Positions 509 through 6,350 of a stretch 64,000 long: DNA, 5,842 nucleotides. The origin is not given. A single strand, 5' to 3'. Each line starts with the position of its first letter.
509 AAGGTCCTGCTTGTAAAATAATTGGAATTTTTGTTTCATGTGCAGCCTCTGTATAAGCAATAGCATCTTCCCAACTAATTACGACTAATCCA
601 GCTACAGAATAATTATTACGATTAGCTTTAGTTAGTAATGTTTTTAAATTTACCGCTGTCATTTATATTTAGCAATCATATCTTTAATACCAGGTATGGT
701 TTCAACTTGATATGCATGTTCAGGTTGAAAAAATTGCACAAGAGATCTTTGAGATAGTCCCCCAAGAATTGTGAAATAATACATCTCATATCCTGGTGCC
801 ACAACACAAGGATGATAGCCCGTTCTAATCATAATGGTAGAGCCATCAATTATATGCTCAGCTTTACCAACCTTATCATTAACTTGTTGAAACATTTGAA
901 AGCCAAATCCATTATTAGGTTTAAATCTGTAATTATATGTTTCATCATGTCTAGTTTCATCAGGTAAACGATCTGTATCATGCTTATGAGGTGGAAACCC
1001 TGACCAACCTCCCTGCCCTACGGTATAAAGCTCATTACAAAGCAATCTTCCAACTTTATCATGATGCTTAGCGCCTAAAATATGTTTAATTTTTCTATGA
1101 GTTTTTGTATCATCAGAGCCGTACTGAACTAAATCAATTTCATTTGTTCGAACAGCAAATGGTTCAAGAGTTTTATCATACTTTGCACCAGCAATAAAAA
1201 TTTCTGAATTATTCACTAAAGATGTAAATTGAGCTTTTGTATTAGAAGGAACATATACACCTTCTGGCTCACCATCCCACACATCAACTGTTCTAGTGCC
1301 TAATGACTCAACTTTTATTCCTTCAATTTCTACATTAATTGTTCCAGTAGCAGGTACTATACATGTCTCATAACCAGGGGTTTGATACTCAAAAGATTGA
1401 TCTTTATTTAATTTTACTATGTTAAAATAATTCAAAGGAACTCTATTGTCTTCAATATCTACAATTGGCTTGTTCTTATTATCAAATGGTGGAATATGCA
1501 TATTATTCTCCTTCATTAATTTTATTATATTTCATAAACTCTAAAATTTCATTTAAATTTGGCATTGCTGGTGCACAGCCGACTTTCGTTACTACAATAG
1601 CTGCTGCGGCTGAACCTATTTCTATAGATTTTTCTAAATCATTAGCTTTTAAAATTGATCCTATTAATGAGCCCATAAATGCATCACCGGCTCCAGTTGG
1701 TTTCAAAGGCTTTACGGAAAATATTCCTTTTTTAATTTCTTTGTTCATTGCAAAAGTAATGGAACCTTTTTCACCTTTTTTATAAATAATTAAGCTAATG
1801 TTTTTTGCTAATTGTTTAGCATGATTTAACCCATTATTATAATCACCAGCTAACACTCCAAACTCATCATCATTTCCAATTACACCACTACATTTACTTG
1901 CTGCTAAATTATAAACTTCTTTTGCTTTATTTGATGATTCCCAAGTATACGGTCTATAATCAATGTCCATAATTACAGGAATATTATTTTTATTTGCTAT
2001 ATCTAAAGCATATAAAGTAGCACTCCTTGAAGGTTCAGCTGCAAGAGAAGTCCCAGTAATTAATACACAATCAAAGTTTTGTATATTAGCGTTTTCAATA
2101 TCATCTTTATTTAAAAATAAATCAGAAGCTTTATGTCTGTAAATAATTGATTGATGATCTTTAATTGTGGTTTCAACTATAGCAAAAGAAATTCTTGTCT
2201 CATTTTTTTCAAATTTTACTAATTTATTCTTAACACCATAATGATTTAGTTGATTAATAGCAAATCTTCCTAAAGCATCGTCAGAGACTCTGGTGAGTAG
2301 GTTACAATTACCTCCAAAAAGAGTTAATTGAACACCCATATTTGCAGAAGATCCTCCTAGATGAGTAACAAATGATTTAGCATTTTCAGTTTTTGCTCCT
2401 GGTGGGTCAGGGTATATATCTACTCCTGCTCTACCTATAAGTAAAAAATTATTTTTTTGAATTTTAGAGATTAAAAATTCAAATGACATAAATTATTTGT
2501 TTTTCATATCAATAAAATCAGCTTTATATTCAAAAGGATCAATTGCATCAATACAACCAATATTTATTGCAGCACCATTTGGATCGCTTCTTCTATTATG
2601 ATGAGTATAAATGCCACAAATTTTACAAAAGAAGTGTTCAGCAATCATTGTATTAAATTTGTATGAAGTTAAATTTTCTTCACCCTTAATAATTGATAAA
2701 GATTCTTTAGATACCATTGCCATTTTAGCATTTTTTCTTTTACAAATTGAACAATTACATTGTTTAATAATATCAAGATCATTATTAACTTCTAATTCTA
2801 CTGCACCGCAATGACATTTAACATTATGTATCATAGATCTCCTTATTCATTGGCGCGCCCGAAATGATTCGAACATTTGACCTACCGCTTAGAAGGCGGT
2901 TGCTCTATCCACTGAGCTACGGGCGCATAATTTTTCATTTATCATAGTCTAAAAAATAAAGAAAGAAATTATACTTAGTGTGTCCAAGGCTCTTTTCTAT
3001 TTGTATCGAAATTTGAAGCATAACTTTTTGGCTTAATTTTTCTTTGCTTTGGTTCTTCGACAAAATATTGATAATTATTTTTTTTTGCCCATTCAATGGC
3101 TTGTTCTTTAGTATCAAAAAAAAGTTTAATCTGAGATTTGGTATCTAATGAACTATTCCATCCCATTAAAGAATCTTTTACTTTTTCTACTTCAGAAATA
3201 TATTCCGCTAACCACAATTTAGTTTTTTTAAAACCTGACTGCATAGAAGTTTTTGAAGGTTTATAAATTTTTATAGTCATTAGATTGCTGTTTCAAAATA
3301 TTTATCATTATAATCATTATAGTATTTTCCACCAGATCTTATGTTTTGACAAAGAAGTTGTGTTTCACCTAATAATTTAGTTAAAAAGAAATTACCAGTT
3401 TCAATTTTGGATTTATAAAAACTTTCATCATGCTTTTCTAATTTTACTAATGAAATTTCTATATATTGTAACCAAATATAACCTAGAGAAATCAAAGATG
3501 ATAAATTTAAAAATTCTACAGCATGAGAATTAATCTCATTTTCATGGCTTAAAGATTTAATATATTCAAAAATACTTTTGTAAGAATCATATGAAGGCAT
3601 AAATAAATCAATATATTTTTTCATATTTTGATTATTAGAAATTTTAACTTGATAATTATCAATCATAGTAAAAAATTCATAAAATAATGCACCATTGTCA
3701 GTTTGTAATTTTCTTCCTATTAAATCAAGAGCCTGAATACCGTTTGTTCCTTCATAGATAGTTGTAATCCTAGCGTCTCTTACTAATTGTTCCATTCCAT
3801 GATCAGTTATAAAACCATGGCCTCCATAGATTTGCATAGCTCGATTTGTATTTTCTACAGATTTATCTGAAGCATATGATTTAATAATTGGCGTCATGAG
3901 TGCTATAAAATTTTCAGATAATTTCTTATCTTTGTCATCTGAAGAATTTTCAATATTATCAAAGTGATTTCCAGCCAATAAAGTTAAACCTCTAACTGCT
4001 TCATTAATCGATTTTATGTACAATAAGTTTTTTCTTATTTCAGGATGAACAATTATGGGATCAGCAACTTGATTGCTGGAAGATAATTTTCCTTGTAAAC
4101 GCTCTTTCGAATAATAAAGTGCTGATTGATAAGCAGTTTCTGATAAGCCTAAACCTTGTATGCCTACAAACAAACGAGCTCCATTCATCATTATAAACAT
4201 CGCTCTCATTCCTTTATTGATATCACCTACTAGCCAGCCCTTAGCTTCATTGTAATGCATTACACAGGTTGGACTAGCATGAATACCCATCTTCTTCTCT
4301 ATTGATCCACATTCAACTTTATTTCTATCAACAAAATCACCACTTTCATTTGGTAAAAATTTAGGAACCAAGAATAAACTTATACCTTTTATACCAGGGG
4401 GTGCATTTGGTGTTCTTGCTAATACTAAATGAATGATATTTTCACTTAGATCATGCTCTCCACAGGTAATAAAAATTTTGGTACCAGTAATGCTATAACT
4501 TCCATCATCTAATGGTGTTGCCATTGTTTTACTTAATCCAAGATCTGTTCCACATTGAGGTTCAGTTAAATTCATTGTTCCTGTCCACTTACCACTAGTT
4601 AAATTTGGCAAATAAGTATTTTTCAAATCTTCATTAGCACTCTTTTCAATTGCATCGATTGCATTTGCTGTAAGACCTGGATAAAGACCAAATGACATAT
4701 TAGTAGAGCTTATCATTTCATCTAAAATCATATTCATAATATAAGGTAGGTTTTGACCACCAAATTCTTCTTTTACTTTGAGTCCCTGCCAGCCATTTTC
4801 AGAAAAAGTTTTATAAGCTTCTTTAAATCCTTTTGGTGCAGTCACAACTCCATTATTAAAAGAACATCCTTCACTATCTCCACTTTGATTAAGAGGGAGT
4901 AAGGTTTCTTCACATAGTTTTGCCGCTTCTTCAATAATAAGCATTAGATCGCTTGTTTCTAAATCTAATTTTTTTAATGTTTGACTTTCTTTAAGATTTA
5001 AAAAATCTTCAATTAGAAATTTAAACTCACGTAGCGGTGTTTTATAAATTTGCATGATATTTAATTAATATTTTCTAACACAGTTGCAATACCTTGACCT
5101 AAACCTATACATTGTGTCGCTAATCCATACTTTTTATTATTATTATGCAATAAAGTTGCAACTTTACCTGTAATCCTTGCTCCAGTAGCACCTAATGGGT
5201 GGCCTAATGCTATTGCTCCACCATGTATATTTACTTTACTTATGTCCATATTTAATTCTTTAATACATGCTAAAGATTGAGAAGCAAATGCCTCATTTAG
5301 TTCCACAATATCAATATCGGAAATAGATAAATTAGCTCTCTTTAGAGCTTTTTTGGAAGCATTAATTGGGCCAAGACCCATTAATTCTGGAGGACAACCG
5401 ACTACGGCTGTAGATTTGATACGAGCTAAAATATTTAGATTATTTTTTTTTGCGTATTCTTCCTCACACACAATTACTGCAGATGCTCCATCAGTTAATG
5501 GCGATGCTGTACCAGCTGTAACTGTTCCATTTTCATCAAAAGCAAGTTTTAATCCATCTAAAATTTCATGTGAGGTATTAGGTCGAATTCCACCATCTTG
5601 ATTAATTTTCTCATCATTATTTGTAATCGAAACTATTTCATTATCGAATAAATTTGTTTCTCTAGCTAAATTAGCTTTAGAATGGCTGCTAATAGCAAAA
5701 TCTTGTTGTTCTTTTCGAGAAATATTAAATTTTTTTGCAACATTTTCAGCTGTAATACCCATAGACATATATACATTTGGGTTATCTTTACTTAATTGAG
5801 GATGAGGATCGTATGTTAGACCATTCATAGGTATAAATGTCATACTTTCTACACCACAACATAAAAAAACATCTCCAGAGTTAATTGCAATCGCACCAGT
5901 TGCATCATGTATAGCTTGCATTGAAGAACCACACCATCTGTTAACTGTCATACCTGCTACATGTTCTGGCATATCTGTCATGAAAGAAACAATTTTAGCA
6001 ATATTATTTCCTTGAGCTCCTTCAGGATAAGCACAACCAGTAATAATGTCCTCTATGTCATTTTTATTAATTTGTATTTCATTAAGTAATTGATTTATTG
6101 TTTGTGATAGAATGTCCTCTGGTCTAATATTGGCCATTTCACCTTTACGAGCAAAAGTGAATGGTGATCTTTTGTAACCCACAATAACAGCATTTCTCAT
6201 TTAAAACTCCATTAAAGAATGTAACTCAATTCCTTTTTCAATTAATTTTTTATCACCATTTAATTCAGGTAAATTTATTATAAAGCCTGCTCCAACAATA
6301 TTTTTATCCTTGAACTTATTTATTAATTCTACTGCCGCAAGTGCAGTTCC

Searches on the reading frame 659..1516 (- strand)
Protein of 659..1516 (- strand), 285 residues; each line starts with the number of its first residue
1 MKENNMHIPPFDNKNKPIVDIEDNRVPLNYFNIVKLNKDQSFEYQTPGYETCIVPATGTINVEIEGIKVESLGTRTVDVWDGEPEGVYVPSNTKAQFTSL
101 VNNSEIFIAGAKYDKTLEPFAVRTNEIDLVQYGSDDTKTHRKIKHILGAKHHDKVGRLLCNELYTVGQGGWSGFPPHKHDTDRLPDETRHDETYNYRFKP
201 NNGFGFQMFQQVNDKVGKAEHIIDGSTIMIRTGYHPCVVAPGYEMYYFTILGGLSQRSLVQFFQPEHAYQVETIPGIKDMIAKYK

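Call 55: search_protein_families(library=pfam, proteins=[window:659-1516:-], max_evalue=0.00001)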
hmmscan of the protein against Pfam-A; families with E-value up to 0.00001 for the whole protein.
window:659-1516:- (285 aa): 1 family
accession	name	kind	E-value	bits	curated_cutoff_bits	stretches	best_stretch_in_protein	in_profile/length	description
PF04962.18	KduI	-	2.8e-74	250.2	23.9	1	13-269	10-261/262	KduI/IolB family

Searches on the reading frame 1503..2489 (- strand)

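Call 55: search_protein_families(library=pfam, proteins=[window:1503-2489:-], max_evalue=0.00001)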
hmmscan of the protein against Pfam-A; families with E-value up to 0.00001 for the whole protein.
window:1503-2489:- (328 aa): 1 family
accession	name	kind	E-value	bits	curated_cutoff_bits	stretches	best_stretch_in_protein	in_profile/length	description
PF00294.29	PfkB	-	2.4e-44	152.3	25.8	1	16-310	5-300/302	pfkB family carbohydrate kinase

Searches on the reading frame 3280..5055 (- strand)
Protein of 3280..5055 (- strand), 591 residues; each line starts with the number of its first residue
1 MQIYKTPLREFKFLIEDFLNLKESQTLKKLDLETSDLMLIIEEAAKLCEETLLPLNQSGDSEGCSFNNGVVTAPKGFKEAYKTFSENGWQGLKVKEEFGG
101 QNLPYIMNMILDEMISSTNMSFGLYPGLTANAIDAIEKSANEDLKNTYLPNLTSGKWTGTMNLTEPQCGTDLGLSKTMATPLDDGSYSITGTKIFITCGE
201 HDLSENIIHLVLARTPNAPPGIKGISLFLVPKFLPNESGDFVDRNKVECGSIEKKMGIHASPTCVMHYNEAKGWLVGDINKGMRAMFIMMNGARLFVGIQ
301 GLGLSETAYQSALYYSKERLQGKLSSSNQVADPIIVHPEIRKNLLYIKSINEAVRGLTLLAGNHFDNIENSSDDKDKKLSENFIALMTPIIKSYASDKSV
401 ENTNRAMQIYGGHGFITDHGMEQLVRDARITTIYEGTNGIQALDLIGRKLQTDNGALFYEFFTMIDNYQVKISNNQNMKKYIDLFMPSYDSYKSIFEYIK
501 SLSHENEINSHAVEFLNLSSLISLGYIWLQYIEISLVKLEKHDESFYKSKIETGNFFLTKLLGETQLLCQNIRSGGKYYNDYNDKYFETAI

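Call 55: search_protein_families(library=pfam, proteins=[window:3280-5055:-], max_evalue=0.00001)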
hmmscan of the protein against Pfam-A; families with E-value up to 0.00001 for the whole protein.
window:3280-5055:- (591 aa): 6 families
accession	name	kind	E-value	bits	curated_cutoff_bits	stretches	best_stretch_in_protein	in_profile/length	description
PF00441.29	Acyl-CoA_dh_1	-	6.2e-20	72.3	22.4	1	280-447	1-146/150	Acyl-CoA dehydrogenase, C-terminal domain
PF12806.12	Acyl-CoA_dh_C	-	3.1e-13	50.4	30.3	1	475-577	11-118/124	Acetyl-CoA dehydrogenase C-terminal like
PF02771.21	Acyl-CoA_dh_N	-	9.2e-13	49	22.9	1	39-156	6-113/113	Acyl-CoA dehydrogenase, N-terminal domain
PF02770.24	Acyl-CoA_dh_M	-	5e-11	43.1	33.3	1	161-269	2-95/97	Acyl-CoA dehydrogenase, middle domain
PF22924.1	ACOX_C_alpha1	-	1.5e-08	35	27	1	305-440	19-159/169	Acyl-CoA oxidase, C-alpha1 domain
PF08028.16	Acyl-CoA_dh_2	-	2.6e-06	28.2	22.7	1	297-438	3-133/134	Acyl-CoA dehydrogenase, C-terminal domain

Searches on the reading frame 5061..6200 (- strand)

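Call 55: search_protein_families(library=pfam, proteins=[window:5061-6200:-], max_evalue=0.00001)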
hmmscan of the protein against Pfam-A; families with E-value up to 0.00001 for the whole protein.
window:5061-6200:- (379 aa): 2 families
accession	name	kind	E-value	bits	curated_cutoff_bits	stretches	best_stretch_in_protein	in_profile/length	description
PF00108.29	Thiolase_N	-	3.9e-62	210.4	26.4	1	5-248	2-260/260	Thiolase, N-terminal domain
PF02803.24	Thiolase_C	-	7.2e-48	161.7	27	1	256-376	2-122/123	Thiolase, C-terminal domain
